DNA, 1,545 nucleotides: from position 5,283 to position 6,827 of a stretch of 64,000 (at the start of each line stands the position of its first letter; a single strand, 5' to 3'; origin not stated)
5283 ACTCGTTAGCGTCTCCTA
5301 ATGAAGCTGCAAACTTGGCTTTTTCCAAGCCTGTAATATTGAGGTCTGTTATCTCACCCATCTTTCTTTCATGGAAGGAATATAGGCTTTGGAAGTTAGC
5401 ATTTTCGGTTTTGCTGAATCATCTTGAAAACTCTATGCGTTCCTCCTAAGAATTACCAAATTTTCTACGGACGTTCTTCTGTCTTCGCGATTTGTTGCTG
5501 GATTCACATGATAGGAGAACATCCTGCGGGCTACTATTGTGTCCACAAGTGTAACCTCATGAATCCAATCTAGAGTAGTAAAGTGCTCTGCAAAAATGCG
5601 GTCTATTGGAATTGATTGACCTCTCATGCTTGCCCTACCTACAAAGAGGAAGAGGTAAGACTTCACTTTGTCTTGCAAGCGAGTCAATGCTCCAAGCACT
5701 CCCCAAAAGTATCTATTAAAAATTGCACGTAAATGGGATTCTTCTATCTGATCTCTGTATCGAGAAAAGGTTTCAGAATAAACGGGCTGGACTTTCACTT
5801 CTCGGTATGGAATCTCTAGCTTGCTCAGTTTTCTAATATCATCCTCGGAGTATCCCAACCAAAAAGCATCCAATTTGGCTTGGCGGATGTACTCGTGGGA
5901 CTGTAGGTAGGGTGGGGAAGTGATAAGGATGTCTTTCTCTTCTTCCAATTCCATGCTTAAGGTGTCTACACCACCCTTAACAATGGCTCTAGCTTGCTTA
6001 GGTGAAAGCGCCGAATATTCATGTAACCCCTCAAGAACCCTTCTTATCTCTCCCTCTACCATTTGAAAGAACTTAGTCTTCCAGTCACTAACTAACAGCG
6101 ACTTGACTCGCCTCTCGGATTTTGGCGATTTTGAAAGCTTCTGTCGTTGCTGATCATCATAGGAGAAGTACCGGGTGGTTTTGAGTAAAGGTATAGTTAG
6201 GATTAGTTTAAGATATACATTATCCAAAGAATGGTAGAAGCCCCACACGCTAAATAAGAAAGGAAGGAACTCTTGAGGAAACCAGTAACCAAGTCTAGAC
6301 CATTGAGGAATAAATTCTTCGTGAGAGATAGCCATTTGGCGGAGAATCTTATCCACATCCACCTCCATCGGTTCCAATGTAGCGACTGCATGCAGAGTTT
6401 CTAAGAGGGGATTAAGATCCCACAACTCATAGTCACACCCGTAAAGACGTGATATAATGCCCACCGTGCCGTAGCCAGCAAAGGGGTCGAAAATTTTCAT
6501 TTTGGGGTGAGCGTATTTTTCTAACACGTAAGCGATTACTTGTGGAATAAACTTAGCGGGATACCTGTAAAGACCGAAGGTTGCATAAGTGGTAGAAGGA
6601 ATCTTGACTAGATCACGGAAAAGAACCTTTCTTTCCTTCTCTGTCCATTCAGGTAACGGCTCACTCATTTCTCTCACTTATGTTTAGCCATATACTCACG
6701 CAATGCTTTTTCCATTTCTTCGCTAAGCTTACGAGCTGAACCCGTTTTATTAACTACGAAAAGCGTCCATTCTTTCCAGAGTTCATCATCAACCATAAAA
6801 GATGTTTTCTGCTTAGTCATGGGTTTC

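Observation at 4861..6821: Compact restriction-modification-like cassette (RHH protein - amino-MTase - unknown 166-aa protein) beside a transposase remnant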

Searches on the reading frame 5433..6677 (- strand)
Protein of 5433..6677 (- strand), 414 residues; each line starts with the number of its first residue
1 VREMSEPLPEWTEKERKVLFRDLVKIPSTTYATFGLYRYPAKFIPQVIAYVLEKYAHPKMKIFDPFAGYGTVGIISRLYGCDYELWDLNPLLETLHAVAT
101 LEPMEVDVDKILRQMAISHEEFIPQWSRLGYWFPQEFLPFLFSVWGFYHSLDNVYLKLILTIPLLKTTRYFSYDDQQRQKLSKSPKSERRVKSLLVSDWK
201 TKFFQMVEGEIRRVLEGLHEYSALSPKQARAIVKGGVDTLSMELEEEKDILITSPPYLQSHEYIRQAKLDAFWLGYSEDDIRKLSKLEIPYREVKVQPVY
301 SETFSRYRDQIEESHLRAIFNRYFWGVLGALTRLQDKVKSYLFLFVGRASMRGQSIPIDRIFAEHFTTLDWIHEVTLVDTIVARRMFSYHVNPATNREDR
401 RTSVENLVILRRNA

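Call 4: search_protein_families(library=pfam, proteins=[window:5433-6677:-], max_evalue=1)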
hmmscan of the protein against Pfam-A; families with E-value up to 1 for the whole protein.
window:5433-6677:- (414 aa): 2 families
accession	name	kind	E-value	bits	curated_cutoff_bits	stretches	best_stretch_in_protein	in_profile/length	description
PF01555.25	N6_N4_Mtase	-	0.00025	21.5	26.7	1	37-80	160-203/221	DNA methylase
PF01170.24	UPF0020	-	0.081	13.1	22.3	0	238-261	111-135/197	RMKL-like, methyltransferase domain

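Call 5: search_protein_families(library=ncbifam, proteins=[window:5433-6677:-], max_evalue=1)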
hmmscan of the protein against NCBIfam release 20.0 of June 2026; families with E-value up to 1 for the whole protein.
window:5433-6677:- (414 aa): 1 family
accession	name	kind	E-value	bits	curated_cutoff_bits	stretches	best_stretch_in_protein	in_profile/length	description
NF010253.0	PRK13699.1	subfamily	0.18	11.5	244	0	44-83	149-188/226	DNA methyltransferase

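Call 6: search_protein_families(library=padloc, proteins=[window:5433-6677:-], max_evalue=1)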
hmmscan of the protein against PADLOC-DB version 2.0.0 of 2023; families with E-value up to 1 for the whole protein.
window:5433-6677:- (414 aa): 20 families
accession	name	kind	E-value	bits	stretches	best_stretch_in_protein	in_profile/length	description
PDLC03322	MTase_II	-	1.7e-28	97.7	1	29-412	32-442/446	Type II methyltransferase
PDLC03362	MTase_II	-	8.2e-17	59.2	1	24-290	34-305/438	Type II methyltransferase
PDLC03239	MTase_II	-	4.3e-11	40.2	1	29-290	61-330/442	Type II methyltransferase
PDLC03364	MTase_II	-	5.4e-11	40.1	2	232-361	224-335/380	Type II methyltransferase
PDLC03380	MTase_II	-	1.8e-10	38.6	2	27-107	25-104/393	Type II methyltransferase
PDLC03224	MTase_II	-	1.7e-09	35.1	1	36-289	70-338/481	Type II methyltransferase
PDLC03377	MTase_II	-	3.6e-08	30.4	1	28-315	90-388/504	Type II methyltransferase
PDLC03325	MTase_II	-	6e-07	26.5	1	39-116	72-149/426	Type II methyltransferase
PDLC03389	MTase_II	-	2.1e-06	24.8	2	249-276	281-308/445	Type II methyltransferase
PDLC03387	MTase_II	-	2e-05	21.9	2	39-78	214-253/289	Type II methyltransferase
PDLC03319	MTase_II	-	5.8e-05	20.1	1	45-96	10-61/503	Type II methyltransferase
PDLC03353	MTase_II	-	0.00018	19.1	2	38-77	188-227/260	Type II methyltransferase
PDLC03369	MTase_II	-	0.00041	17.2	1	25-85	106-167/532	Type II methyltransferase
PDLC03249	MTase_II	-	0.00058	16.8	1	22-123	93-203/541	Type II methyltransferase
PDLC03371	MTase_II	-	0.0026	15.3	1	14-80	166-232/260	Type II methyltransferase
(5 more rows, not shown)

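Call 8: search_solved_structures(query=window:5433-6677:-, max_evalue=1, show_alignments=2)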
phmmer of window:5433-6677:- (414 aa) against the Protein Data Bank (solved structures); distinct sequences matched with E-value up to 1: 0.

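Call 11: find_homologous_proteins(query=window:5433-6677:-, max_evalue=0.001)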
Query window:5433-6677:- (414 aa): 1229 proteins with E <= 0.001 among 5830 candidates; the best 120 are listed.
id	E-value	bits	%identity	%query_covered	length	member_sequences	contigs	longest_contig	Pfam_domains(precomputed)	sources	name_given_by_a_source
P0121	1.6e-276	935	100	99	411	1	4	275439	-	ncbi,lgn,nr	ncbi:MAG: hypothetical protein QXN62_07830 [Candidatus Bathyarchaeia archaeon]|nr:hypothetical prote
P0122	1.9e-221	754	79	97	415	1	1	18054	PF01555.25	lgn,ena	-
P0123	4.3e-210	716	75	96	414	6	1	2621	-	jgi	-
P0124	1.1e-208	712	77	96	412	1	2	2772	-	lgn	-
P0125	1.4e-208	711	75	96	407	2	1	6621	-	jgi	-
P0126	9.0e-207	705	76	96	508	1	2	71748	-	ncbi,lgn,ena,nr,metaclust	ncbi:MAG: hypothetical protein AOA66_0877 [Candidatus Bathyarchaeota archaeon BA2]|nr:MAG: hypotheti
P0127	1.1e-206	705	75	97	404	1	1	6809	PF01555.25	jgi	-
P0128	7.5e-206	702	76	97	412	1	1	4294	PF01555.25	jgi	-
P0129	9.2e-206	702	75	97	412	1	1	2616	-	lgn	-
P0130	1.2e-205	702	74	97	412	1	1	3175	-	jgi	-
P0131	1.4e-205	701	74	96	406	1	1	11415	-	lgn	-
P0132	4.8e-205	700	74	96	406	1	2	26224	-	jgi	-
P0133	7.2e-205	699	74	96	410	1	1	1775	PF01555.25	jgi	-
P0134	1.0e-204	699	74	98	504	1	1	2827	-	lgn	-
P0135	1.6e-204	698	74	96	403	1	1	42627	-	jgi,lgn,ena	-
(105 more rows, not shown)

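Call 19: find_related_loci(query=A2, collection=genome_contigs, flank=5000)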
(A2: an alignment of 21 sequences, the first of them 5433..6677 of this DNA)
Query A2 (414 aa) in genome_contigs; peptide patterns used: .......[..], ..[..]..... (x = any residue, [..] = any of these).
600 stretches matched a pattern (row limit reached: there are more); 574 encode a relative of the query (tblastn E <= 1e-3); the best 80 are kept; 80 distinct loci.
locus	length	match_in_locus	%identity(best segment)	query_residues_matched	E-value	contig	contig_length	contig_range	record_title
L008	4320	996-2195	69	14-413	0e+0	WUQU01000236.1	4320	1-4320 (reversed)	MAG: Candidatus Bathyarchaeota archaeon isolate ILS 200 k141_161198, whole genome shotgun sequence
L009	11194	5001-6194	65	15-412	0e+0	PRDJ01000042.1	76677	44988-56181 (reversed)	MAG: Candidatus Thorarchaeota archaeon isolate OWC5 Thor_OWC5_042, whole genome shotgun sequence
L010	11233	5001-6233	67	4-413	5e-178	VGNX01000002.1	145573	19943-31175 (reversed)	MAG: Chloroflexi bacterium isolate M_DeepCast_200m_m2_208 M_DeepCast_200m_m2_208_Ga0194113_10000026, whole genome shotgu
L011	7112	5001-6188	60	14-408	6e-167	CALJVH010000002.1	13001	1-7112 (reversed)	MAG: uncultured archaeon isolate S1_Bin_METABAT__142_1 genome assembly, contig: c_000000140332, whole genome shotgun seq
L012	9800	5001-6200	63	14-413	1e-166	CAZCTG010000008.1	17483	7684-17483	MAG TPA_asm: uncultured archaeon isolate SRP323688_co1_113 genome assembly, contig: NODE_5272_length_17483_cov_6.402398,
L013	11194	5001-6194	63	16-412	1e-161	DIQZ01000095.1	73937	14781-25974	MAG TPA_asm: Firmicutes bacterium UBA5449 UBA5449_contig_3360, whole genome shotgun sequence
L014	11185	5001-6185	57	18-412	3e-159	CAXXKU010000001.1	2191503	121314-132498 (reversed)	MAG: Nitrosopumilus sp. isolate f837b10d-fa0a-4887-b276-3e9614c5383a genome assembly, contig: contig_1, whole genome sho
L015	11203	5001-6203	58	13-412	5e-159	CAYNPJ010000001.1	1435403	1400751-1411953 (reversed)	MAG TPA_asm: uncultured Ignavibacteria bacterium isolate binchicken_co107_133 genome assembly, contig: NODE_1_length_143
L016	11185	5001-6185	56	18-412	3e-158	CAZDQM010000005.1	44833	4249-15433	MAG TPA_asm: uncultured Nitrosopumilaceae archaeon isolate SRP338948_co1_54 genome assembly, contig: k141_142199, whole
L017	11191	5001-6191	53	17-413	3e-151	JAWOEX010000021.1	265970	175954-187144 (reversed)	MAG: Candidatus Thorarchaeota archaeon isolate BLK6-1.bin.124 k191_2404597, whole genome shotgun sequence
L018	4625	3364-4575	55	12-413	7e-154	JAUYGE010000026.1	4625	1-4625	MAG: Dehalococcoidia bacterium isolate C24_concoct.bin.111_sub C24_k141_436868, whole genome shotgun sequence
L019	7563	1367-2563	54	15-412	2e-149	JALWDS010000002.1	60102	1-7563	MAG: Archaeoglobaceae archaeon isolate T11_maxbin2_scaf2bin.312 T11_NODE_112_length_60102_cov_59.873647, whole genome sh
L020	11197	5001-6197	59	15-412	3e-146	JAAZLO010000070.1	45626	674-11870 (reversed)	MAG: Bacillota bacterium isolate AS23ysBPME_220 135855_AS23, whole genome shotgun sequence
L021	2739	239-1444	53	8-409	4e-153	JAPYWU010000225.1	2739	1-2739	MAG: Dictyoglomaceae bacterium isolate RSWP16 scaffold_7979_c1, whole genome shotgun sequence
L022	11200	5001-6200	53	12-410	7e-145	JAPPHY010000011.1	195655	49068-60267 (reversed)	MAG: Chloroflexota bacterium isolate RHO1_bin_9 NODE_113_length_195655_cov_10.941350, whole genome shotgun sequence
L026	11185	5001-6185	54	18-412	1e-143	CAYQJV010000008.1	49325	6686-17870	MAG TPA_asm: uncultured bacterium isolate SRP338002_co1_144 genome assembly, contig: NODE_643_length_49325_cov_13.300426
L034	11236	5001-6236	50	3-412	2e-138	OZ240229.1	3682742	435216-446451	MAG: Dehalococcoidia bacterium isolate 45ebccb5-8dc7-467f-b442-4f2fde1bb093 genome assembly, chromosome: 1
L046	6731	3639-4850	49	12-412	1e-133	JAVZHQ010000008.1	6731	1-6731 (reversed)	MAG: Candidatus Aenigmatarchaeota archaeon isolate DRTY-6_201808_bins_93 DRTY-6_201808_bins_93_scaffold_8, whole genome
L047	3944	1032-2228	51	14-412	2e-136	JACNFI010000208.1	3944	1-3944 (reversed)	MAG: Candidatus Cloacimonadota bacterium isolate NIOZ-UU1 NIOZ-UU_NODE_31446_length_3944_cov_15.1489, whole genome shotg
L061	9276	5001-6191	42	16-412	4e-101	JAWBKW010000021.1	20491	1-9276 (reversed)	MAG: Sulfolobales archaeon isolate GXS_201912_bins_22 GXS_201912_bins_22_scaffold_21, whole genome shotgun sequence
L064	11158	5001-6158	36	16-392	1e-72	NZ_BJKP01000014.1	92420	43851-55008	Microcystis aeruginosa NIES-4325 contig_14, whole genome shotgun sequence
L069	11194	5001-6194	35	18-412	6e-71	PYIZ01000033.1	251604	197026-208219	MAG: Candidatus Poribacteria bacterium isolate PCPOR2b Ga0206366_133, whole genome shotgun sequence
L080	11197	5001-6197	35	18-413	2e-67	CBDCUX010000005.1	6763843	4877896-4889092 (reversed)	MAG: Candidatus Poribacteria bacterium isolate e6ba5316-27cc-4a72-bad8-a94c688688a0 genome assembly, contig: contig_5, w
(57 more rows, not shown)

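Call 23: search_protein_families(library=pfam, proteins=[L019:2571-3572:+, L026:6197-7174:+, L046:4850-5851:+, L047:2238-3380:+, L064:6393-7124:+, L069:6197-6931:+, L080:6218-6979:+, L061:6250-7566:+, L020:6190-7107:-, L034:6333-7253:-], max_evalue=0.1)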
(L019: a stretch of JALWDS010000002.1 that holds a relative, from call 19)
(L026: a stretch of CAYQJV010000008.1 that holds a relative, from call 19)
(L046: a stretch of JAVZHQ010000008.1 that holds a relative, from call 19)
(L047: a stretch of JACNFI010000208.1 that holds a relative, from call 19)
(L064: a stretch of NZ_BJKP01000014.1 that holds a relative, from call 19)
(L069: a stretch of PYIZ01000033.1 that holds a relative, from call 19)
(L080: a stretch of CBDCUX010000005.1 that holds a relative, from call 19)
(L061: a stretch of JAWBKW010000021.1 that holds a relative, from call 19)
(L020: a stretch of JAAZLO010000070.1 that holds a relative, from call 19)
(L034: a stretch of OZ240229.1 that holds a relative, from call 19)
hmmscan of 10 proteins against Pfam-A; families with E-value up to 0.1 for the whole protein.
L019:2571-3572:+ (333 aa): 2 families
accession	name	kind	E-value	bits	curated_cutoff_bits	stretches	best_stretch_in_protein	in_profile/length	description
PF20355.3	DUF6650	-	0.00024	21.5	27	1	9-85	36-112/150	Family of unknown function (DUF6650)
PF12728.13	HTH_17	-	0.087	13.5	27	0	76-105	13-45/51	Helix-turn-helix domain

L026:6197-7174:+ (325 aa): 0 families

L046:4850-5851:+ (333 aa): 2 families
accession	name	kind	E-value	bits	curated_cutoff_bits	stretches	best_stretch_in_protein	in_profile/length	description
PF07922.17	Glyco_transf_52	-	0.0049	16.6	26.1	1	76-190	52-149/272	Glycosyltransferase family 52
PF07572.17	BCNT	-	0.093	13.4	22.2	0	307-329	17-39/75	Bucentaur or craniofacial development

L047:2238-3380:+ (380 aa): 1 family
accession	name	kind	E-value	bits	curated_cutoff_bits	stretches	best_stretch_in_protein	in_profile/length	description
PF20731.2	RE_NgoFVII_C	-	2.7e-09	37.6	23.8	1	245-358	17-131/131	NgoFVII C-terminal B3-like DNA-binding domain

L064:6393-7124:+ (243 aa): 1 family
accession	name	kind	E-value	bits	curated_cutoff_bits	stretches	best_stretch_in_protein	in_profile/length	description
PF05685.18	Uma2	-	4.3e-26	91.9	27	1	18-182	15-167/172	Putative restriction endonuclease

L069:6197-6931:+ (244 aa): 9 families
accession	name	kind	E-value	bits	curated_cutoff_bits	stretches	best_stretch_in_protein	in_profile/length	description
PF13649.12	Methyltransf_25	-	2.7e-12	47.7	27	1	49-119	1-72/97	Methyltransferase domain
PF08241.18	Methyltransf_11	-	1.7e-09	38.6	21.2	1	51-119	2-68/95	Methyltransferase domain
PF13847.12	Methyltransf_31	-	1.8e-08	34.6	27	1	47-169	5-113/145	Methyltransferase domain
PF08242.18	Methyltransf_12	-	6.1e-07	30.5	30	1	51-119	2-73/98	Methyltransferase domain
PF13489.12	Methyltransf_23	-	4.3e-06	27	27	1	49-171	26-123/164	Methyltransferase domain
PF05175.20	MTS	-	0.0041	17.2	23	1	37-115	22-102/170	Methyltransferase small domain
PF01209.24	Ubie_methyltran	-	0.0068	16.2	20.1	0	46-116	48-121/233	ubiE/COQ5 methyltransferase family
PF01135.25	PCMT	-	0.023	14.9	20.3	1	49-115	77-146/210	Protein-L-isoaspartate(D-aspartate) O-methyltransferase (PCMT)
PF13679.12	Methyltransf_32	-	0.057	13.8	27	0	43-229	23-119/143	Methyltransferase domain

L080:6218-6979:+ (253 aa): 10 families
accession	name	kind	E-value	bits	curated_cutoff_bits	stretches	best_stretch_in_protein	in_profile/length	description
PF13649.12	Methyltransf_25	-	1.1e-12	48.9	27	1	58-128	1-72/97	Methyltransferase domain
PF08241.18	Methyltransf_11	-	2.6e-10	41.2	21.2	1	60-130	2-70/95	Methyltransferase domain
PF13847.12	Methyltransf_31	-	8.8e-10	38.9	27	1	57-174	6-109/145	Methyltransferase domain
PF08242.18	Methyltransf_12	-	2.5e-07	31.8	30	1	60-129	2-74/98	Methyltransferase domain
PF13489.12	Methyltransf_23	-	7.1e-06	26.3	27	1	52-185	20-128/164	Methyltransferase domain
PF01135.25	PCMT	-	4e-05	23.9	20.3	1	58-124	77-146/210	Protein-L-isoaspartate(D-aspartate) O-methyltransferase (PCMT)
PF05175.20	MTS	-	5.6e-05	23.3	23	1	45-124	21-102/170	Methyltransferase small domain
PF01209.24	Ubie_methyltran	-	0.0053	16.6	20.1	0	56-209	49-183/233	ubiE/COQ5 methyltransferase family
PF17014.10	Mad3_BUB1_I_2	-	0.013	16.1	37.6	1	148-181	9-42/128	Putative Mad3/BUB1 like region 1 protein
PF13679.12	Methyltransf_32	-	0.017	15.5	27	1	52-117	23-95/143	Methyltransferase domain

L061:6250-7566:+ (438 aa): 0 families

L020:6190-7107:- (305 aa): 4 families
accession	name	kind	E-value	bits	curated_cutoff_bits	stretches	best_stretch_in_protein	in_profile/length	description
PF00753.33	Lactamase_B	-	1.2e-07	32.3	22.7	1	33-122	9-95/196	Metallo-beta-lactamase superfamily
PF12706.13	Lactamase_B_2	-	1.4e-07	31.7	27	1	64-105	24-64/200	Beta-lactamase superfamily domain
PF16661.11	Lactamase_B_6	-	0.07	12.9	27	0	44-96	7-61/193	Metallo-beta-lactamase superfamily domain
PF23023.1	Anti-Pycsar_Apyc1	-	0.075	12.9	50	0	36-88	22-71/250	Anti-Pycsar protein Apyc1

L034:6333-7253:- (306 aa): 1 family
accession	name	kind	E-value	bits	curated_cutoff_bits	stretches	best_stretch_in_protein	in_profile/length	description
PF07751.16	Abi_2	-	1.7e-40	139.8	25.6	1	37-216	2-184/184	Abi-like protein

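Call 50: search_solved_structures(query=A2, max_evalue=1, show_alignments=2)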
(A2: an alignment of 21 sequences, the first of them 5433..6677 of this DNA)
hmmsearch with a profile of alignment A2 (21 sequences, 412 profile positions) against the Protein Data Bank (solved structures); distinct sequences matched with E-value up to 1: 1.
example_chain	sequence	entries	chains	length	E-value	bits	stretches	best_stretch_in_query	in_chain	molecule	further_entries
5y4u_A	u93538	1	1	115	0.54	12.5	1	185-251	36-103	Monothiol glutaredoxin-3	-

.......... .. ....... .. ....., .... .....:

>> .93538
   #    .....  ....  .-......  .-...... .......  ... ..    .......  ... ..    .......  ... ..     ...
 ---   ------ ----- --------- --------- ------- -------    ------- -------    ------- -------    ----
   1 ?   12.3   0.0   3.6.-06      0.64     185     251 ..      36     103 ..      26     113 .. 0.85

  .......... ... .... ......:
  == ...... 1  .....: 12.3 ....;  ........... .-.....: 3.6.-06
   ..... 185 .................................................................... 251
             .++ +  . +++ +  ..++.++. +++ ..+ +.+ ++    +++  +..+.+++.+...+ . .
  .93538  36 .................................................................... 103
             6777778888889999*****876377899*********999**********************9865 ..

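Call 77: find_encoding_contigs(protein=P0122, flank=4000, max_places=2)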
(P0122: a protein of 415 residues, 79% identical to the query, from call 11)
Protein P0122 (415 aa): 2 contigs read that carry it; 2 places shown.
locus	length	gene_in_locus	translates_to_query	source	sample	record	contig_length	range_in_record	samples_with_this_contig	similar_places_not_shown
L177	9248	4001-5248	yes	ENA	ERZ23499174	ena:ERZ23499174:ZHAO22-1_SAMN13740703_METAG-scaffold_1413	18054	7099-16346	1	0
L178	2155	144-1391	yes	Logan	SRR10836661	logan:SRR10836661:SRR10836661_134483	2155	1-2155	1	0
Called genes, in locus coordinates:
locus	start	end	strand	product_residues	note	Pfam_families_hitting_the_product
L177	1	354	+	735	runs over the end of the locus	PF02195:ParB_N, PF01555:N6_N4_Mtase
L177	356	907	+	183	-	-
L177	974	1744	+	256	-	-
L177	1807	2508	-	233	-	-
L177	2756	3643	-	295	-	PF18899:DUF5655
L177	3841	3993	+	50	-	PF07764:Omega_Repress (weak)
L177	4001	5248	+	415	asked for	PF01555:N6_N4_Mtase (faint)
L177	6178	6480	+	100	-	-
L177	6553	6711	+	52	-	-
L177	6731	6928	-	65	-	-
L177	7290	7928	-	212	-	-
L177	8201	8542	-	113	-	-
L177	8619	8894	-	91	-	-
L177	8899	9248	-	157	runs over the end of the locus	-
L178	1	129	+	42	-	?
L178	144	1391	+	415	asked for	PF01555:N6_N4_Mtase (faint)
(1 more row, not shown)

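Call 80: search_dna_similar(query=window:5433-6677:-, collection=plasmids, mode=protein, max_evalue=0.00001, max_rows=15)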
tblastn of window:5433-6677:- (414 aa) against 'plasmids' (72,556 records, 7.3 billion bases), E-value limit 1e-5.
Records with a match: 10; places in all: 10; records where one place covers at least 80% of the query: 3.
Best place of each record, by identity: <60% 10.
By first word of the organism name: Clostridium 2; Geobacillus 1; Macrococcoides 1; Liquorilactobacillus 1; Latilactobacillus 1; Rhizobium 1; Cryobacterium 1; Candidatus 1; Priestia 1.
By predicted mobility (MOB-suite, as given by PLSDB): conjugative 5; non-mobilizable 4; mobilizable 1.
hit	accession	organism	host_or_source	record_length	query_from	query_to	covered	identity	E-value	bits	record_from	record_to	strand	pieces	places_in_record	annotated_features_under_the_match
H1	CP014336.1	Geobacillus thermoleovorans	Single cell,soil near hot water effluent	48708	28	412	93%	24.3%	1e-10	71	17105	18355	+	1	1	hypothetical protein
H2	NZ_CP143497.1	Clostridium perfringens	pig,fecal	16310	22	410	94%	22.8%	3e-8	64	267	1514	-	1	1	DNA adenine methylase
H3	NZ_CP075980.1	Clostridium perfringens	feces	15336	22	410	94%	22.8%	6e-8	62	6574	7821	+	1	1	DNA adenine methylase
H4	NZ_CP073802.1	Macrococcoides caseolyticum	cattle,pure culture,nasal swab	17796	2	288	69%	25.5%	1e-7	61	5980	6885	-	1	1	hypothetical protein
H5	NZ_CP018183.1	Liquorilactobacillus nagelii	cell culture,water kefir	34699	15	278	64%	26.7%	2e-6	58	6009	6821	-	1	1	DNA methyltransferase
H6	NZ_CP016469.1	Latilactobacillus curvatus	cell culture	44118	15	278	64%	26.7%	3e-6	57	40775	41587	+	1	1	DNA methyltransferase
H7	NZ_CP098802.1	Rhizobium anhuiense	Trifolium dubium,Cell culture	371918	13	294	68%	25.0%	9e-9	65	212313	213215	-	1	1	site-specific DNA-methyltransferase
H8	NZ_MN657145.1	Cryobacterium sp.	-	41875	29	275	60%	27.1%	3e-10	70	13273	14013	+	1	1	modification methylase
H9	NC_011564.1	Candidatus Azobacteroides pseudotrichonymphae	Pseudotrichonympha grassii (protist) in ...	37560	36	294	63%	23.7%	4e-7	60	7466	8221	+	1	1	DNA methyltransferase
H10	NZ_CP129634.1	Priestia aryabhattai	bacterial culture,soil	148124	28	274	60%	23.7%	2e-7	61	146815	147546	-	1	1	DNA methyltransferase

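Call 86: search_protein_families(library=pfam, proteins=[L177:3841-3993:+, L008:590-778:+, L014:4741-4968:+], max_evalue=0.1)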
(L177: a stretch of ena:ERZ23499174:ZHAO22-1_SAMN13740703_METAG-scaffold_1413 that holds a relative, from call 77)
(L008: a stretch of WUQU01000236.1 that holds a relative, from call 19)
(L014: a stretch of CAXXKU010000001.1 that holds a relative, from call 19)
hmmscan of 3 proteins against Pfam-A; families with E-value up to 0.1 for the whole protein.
L177:3841-3993:+ (50 aa): 9 families
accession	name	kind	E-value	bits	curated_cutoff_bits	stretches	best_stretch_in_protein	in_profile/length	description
PF07764.18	Omega_Repress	-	1.9e-05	25.2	33.3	1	11-45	24-58/59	Omega Transcriptional Repressor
PF22513.2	FitA-like_RHH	-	0.00061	20.1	27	1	13-31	7-25/39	Antitoxin FitA-like, ribbon-helix-helix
PF05534.18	HicB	-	0.00065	20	21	1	12-40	22-50/51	HicB family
PF07878.17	RHH_5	-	0.0023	18.1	26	1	18-49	12-43/43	CopG-like RHH_1 or ribbon-helix-helix domain, RHH_5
PF23807.1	RHH_10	-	0.0087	16.8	27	1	12-42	28-58/84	Ribbon-helix-helix protein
PF19891.5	DUF6364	-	0.012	16.5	27.3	1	7-43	2-38/70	Family of unknown function (DUF6364)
PF12441.14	CopG_antitoxin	-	0.031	15.4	28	1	9-43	44-78/79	CopG antitoxin of type II toxin-antitoxin system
PF20075.5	DUF6471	-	0.072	13.4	26.8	0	20-47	7-34/65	Domain of unknown function (DUF6471)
PF12651.13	RHH_3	-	0.097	13.1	21.6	0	7-36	2-31/44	Ribbon-helix-helix domain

L008:590-778:+ (62 aa): 5 families
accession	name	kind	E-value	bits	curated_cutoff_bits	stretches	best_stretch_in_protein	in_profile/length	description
PF21432.3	56B_RHH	-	1.1e-08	35.4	27.2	1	29-53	7-31/32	56B-like, Ribbon-helix-helix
PF19891.5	DUF6364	-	0.0014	19.5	27.3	1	15-57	3-39/70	Family of unknown function (DUF6364)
PF07764.18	Omega_Repress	-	0.0021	18.7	33.3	1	9-53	17-59/59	Omega Transcriptional Repressor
PF07704.17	PSK_trans_fac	-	0.0029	18.9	28.3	1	29-58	14-43/82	Rv0623-like transcription factor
PF13467.12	RHH_4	-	0.0099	16.3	25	1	15-50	11-47/67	Ribbon-helix-helix domain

L014:4741-4968:+ (75 aa): 1 family
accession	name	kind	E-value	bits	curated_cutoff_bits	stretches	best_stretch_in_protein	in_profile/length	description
PF04014.23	MazE_antitoxin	-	0.00038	20.8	24.7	1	28-57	5-34/48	Antidote-toxin recognition MazE, bacterial antitoxin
